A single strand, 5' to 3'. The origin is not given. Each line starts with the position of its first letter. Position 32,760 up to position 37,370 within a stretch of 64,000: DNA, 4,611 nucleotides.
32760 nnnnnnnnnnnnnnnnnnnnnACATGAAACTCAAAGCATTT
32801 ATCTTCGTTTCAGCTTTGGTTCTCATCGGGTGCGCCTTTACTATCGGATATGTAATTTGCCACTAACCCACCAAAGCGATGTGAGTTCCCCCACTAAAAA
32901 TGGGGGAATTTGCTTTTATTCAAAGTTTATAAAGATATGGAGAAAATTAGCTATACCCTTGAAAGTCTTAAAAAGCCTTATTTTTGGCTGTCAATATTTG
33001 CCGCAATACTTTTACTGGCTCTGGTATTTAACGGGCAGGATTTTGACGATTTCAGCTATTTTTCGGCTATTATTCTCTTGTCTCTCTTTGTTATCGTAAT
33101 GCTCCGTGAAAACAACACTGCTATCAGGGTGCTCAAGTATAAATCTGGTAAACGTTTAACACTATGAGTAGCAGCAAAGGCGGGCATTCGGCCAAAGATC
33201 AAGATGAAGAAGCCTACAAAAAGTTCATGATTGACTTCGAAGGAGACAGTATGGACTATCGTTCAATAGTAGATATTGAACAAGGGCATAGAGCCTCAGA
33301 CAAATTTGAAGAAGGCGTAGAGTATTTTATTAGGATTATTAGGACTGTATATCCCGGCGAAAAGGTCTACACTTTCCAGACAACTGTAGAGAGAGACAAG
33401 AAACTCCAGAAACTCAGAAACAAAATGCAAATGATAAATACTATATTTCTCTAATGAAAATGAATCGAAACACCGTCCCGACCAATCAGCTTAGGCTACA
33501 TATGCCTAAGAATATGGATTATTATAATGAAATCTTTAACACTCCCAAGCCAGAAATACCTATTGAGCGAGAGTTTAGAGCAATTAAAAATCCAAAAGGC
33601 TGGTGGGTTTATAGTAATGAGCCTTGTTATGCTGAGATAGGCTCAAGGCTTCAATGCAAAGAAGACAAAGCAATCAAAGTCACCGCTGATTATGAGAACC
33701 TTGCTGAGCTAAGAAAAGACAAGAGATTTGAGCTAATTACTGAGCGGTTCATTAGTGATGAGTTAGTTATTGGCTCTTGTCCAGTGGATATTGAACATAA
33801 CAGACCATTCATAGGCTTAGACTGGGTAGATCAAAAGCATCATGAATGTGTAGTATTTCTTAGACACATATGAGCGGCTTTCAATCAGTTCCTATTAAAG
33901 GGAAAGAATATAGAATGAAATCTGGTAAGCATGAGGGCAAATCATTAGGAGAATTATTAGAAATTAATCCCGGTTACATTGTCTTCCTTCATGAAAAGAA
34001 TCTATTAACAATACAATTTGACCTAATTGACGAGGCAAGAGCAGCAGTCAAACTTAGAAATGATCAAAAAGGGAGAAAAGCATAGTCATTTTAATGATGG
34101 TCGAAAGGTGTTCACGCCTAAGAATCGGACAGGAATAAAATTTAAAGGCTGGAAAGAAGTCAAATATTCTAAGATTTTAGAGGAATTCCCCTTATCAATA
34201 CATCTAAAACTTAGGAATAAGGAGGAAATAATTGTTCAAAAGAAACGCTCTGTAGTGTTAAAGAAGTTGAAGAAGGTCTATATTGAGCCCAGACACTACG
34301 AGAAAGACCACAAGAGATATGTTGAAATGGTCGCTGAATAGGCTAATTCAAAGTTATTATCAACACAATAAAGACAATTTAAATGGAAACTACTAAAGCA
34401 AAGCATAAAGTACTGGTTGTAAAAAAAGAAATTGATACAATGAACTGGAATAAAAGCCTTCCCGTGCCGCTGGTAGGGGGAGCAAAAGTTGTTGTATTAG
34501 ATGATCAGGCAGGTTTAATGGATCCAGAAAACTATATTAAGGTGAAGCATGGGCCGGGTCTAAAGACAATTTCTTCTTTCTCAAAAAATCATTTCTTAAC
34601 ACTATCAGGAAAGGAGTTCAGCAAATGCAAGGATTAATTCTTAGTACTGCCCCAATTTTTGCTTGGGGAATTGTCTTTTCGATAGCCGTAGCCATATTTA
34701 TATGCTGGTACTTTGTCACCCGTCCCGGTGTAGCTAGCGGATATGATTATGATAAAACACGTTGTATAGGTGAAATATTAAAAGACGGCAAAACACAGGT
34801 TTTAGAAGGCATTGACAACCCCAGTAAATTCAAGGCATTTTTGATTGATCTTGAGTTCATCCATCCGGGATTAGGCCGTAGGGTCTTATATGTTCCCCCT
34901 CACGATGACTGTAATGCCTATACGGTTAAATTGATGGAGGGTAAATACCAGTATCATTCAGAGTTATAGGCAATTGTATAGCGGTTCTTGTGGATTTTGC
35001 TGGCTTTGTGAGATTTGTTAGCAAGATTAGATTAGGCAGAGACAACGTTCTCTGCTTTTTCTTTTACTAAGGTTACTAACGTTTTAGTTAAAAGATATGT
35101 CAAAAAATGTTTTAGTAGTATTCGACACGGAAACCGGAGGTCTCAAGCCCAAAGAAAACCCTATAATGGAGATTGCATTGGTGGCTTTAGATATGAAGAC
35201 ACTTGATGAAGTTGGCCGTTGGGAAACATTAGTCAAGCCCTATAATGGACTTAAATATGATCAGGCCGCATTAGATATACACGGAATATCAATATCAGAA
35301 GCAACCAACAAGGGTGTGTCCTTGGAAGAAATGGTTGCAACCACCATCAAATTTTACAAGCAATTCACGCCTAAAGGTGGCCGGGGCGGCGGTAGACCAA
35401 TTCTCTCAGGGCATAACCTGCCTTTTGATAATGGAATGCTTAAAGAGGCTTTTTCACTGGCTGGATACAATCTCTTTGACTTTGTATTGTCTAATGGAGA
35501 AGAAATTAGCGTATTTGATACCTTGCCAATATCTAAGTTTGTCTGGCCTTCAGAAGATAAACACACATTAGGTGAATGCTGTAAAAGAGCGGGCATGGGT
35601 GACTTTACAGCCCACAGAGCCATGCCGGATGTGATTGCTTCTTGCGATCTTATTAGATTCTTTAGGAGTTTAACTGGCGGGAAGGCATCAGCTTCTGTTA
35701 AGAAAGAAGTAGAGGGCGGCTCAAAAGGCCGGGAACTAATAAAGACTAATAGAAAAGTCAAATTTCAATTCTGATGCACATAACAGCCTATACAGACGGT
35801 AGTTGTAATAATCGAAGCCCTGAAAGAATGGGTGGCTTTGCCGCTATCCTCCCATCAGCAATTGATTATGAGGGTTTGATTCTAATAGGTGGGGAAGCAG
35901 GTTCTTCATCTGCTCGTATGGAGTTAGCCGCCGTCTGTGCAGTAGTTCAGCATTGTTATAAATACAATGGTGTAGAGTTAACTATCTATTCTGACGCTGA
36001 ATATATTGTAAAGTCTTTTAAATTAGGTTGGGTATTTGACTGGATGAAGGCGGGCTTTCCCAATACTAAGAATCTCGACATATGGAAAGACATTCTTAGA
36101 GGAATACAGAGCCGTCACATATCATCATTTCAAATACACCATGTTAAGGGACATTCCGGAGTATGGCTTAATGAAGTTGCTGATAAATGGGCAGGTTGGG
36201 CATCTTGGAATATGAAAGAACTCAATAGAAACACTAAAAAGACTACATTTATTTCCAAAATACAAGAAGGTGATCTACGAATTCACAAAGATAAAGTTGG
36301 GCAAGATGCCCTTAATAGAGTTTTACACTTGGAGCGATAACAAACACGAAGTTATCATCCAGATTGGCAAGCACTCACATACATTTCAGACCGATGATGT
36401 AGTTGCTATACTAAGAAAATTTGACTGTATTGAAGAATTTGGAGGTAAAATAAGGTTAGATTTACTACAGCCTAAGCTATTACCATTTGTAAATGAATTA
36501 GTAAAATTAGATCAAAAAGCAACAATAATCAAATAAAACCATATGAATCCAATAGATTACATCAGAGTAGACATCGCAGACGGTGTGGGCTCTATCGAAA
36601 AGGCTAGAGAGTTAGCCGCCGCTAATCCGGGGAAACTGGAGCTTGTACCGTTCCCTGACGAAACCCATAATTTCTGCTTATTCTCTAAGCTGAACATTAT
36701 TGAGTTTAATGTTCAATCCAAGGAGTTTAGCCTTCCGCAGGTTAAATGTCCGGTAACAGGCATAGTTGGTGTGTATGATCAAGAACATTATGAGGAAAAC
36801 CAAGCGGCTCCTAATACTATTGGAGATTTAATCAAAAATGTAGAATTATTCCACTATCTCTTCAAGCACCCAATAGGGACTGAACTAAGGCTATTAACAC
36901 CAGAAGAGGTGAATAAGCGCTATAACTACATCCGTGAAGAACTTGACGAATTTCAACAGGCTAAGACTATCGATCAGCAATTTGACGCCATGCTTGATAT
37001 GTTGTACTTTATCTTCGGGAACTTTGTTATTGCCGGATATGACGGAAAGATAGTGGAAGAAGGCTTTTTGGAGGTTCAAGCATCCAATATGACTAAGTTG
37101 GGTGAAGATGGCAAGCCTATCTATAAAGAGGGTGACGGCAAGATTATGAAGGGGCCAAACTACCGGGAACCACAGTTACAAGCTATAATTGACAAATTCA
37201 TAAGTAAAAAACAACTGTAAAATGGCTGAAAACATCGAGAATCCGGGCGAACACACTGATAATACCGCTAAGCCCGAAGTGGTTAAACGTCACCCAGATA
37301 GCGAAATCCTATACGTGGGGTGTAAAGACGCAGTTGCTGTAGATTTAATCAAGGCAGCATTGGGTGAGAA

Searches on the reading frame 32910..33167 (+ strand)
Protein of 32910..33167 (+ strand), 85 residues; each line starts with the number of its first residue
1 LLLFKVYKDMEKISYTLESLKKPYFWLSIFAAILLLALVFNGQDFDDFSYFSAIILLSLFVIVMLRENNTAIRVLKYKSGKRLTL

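Call 3: search_protein_families(library=pfam, proteins=[window:32910-33167:+], max_evalue=0.1)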
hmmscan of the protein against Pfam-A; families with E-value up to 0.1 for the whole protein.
window:32910-33167:+ (85 aa): 2 families
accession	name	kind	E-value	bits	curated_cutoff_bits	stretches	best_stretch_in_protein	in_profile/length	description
PF00499.25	Oxidored_q3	-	0.024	14.8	33.2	0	50-69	45-64/146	NADH-ubiquinone/plastoquinone oxidoreductase chain 6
PF03248.18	Rer1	-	0.045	14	23.9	1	20-78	98-155/167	Rer1 family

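Call 4: search_protein_families(library=phrogs, proteins=[window:32910-33167:+], max_evalue=0.01)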
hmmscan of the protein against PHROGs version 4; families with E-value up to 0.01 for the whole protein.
window:32910-33167:+ (85 aa): 0 families

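Call 39: search_protein_families(library=phrogs, proteins=[window:32937-33167:+], max_evalue=0.01)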
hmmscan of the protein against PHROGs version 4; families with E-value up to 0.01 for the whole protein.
window:32937-33167:+ (76 aa): 1 family
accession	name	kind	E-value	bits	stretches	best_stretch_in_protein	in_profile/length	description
phrog_21083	-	unknown function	0.0097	16.9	0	15-56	5-46/71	-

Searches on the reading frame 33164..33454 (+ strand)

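Call 3: search_protein_families(library=pfam, proteins=[window:33164-33454:+], max_evalue=0.1)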
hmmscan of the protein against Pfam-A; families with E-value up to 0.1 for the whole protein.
window:33164-33454:+ (96 aa): 1 family
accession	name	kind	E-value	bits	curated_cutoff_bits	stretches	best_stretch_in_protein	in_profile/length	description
PF09662.15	Phenyl_P_gamma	-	0.08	13.6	25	0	49-90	14-55/83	Phenylphosphate carboxylase gamma subunit (Phenyl_P_gamma)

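Call 4: search_protein_families(library=phrogs, proteins=[window:33164-33454:+], max_evalue=0.01)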
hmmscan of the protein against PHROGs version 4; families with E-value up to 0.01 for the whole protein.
window:33164-33454:+ (96 aa): 0 families

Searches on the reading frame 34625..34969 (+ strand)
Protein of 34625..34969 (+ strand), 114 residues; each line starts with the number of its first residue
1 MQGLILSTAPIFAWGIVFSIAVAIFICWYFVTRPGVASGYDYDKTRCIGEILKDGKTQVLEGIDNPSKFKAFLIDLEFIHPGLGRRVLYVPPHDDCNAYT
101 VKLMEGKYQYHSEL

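Call 39: search_protein_families(library=phrogs, proteins=[window:34625-34969:+], max_evalue=0.01)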
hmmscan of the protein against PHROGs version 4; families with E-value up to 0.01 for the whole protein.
window:34625-34969:+ (114 aa): 1 family
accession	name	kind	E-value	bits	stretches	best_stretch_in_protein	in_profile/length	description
phrog_10683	-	unknown function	0.0031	18.5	1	14-43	8-34/48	-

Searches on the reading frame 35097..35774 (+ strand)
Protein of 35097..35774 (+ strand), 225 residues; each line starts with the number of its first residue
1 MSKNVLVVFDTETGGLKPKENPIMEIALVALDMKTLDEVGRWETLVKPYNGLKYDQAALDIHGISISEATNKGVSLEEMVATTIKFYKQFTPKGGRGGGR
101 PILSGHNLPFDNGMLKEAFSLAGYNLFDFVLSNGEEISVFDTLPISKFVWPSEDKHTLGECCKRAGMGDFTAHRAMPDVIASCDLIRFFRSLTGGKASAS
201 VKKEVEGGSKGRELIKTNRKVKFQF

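Call 39: search_protein_families(library=phrogs, proteins=[window:35097-35774:+], max_evalue=0.01)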
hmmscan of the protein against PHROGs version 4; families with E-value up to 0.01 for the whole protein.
window:35097-35774:+ (225 aa): 4 families
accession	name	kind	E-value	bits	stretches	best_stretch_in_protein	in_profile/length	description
phrog_192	-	DNA, RNA and nucleotide metabolism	2.8e-33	116.8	1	1-193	103-274/397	DNA polymerase exonuclease subunit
phrog_14632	-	DNA, RNA and nucleotide metabolism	7e-09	35.9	1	6-185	84-238/380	DNA polymerase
phrog_17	-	DNA, RNA and nucleotide metabolism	3.7e-07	29.5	1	5-168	671-789/1445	DNA polymerase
phrog_255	-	DNA, RNA and nucleotide metabolism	0.0074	16.3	0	1-37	177-212/436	exonuclease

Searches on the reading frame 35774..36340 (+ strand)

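Call 39: search_protein_families(library=phrogs, proteins=[window:35774-36340:+], max_evalue=0.01)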
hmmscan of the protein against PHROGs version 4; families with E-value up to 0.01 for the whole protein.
window:35774-36340:+ (188 aa): 3 families
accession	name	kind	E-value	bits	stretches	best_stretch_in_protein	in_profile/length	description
phrog_531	-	DNA, RNA and nucleotide metabolism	8.9e-32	111.5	1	1-163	74-245/285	Rnase H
phrog_3265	-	DNA, RNA and nucleotide metabolism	3.1e-10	40.5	1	39-148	81-196/496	ribonuclease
phrog_10653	-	DNA, RNA and nucleotide metabolism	0.00032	21.7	1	98-149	11-59/66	Rnase H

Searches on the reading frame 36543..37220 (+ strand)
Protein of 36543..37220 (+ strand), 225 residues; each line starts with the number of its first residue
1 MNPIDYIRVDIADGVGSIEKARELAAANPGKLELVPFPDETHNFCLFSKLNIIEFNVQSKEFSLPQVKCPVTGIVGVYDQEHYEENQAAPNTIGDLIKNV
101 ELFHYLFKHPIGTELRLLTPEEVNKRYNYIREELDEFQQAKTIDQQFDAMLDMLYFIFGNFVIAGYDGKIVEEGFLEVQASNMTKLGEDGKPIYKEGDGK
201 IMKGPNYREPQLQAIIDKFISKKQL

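Call 39: search_protein_families(library=phrogs, proteins=[window:36543-37220:+], max_evalue=0.01)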
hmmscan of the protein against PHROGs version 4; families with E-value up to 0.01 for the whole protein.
window:36543-37220:+ (225 aa): 5 families
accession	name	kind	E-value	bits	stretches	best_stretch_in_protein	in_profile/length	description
phrog_671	-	other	2.5e-31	109.9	1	52-223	498-664/678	nucleotide pyrophosphohydrolase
phrog_4159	-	other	1e-16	62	1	135-219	172-259/270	nucleotide pyrophosphohydrolase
phrog_18404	-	other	1.9e-06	28.3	1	96-186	22-112/264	hydrolase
phrog_38514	-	unknown function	2e-06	28.8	1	94-197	5-107/348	-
phrog_12019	-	other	6.3e-05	23.8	1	125-215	148-239/241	MazG-like pyrophosphatase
